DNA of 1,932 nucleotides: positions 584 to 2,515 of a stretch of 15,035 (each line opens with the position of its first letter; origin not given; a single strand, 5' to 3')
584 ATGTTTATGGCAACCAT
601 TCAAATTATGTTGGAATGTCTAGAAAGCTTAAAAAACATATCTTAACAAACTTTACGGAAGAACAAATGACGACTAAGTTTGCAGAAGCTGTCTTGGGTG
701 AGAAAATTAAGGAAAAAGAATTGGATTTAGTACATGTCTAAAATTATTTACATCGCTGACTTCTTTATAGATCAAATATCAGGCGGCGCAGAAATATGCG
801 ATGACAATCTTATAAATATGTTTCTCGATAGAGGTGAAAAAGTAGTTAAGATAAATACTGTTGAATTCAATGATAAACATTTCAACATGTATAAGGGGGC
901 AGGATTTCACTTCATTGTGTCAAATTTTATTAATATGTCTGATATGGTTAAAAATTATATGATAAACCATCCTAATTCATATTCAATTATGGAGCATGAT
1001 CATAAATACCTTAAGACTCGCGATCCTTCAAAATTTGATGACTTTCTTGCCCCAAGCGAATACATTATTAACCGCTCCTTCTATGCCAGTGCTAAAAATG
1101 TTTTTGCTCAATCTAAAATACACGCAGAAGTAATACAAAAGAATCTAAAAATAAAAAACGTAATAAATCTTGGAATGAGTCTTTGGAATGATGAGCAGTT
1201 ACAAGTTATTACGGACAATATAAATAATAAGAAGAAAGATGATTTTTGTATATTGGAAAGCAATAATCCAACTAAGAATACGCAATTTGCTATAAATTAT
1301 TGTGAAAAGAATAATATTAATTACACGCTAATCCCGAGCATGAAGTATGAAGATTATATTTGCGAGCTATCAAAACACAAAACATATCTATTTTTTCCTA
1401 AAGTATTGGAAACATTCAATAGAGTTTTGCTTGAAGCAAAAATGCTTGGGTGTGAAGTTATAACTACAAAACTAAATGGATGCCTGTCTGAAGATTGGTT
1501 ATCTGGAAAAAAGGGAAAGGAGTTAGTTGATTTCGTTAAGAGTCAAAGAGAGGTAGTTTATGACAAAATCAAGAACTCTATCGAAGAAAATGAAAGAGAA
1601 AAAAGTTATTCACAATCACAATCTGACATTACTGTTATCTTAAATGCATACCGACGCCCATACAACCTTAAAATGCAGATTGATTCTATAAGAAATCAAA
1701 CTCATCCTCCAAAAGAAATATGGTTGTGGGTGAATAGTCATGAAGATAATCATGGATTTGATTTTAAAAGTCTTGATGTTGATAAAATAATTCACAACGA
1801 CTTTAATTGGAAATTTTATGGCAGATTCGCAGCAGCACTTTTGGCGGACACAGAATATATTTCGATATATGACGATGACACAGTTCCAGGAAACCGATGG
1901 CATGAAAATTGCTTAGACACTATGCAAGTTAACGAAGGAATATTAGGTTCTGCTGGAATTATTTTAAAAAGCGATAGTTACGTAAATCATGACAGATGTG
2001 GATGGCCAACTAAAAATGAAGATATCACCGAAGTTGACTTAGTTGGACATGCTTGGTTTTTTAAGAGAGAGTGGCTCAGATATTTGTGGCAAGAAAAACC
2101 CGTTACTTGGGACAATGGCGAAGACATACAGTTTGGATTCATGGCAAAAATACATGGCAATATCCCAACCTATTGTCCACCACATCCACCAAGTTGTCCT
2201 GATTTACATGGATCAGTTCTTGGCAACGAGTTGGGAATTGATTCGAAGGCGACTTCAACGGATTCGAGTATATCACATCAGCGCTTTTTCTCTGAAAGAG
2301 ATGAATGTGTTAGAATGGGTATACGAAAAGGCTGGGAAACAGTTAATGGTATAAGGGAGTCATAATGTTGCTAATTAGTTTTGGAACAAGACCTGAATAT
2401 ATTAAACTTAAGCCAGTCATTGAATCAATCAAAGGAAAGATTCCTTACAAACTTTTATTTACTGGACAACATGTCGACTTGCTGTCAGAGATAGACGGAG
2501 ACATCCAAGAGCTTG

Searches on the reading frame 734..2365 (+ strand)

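Call 15: search_protein_families(library=pfam, proteins=[window:734-2365:+], max_evalue=1)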
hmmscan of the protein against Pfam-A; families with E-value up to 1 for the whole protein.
window:734-2365:+ (543 aa): 2 families
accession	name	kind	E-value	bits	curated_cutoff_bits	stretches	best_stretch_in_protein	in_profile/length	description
PF00535.33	Glycos_transf_2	-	4.9e-07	30.3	23.3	1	300-448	1-164/168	Glycosyl transferase family 2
PF00534.26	Glycos_transf_1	-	0.012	15.6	26.4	1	196-259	74-135/172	Glycosyl transferases group 1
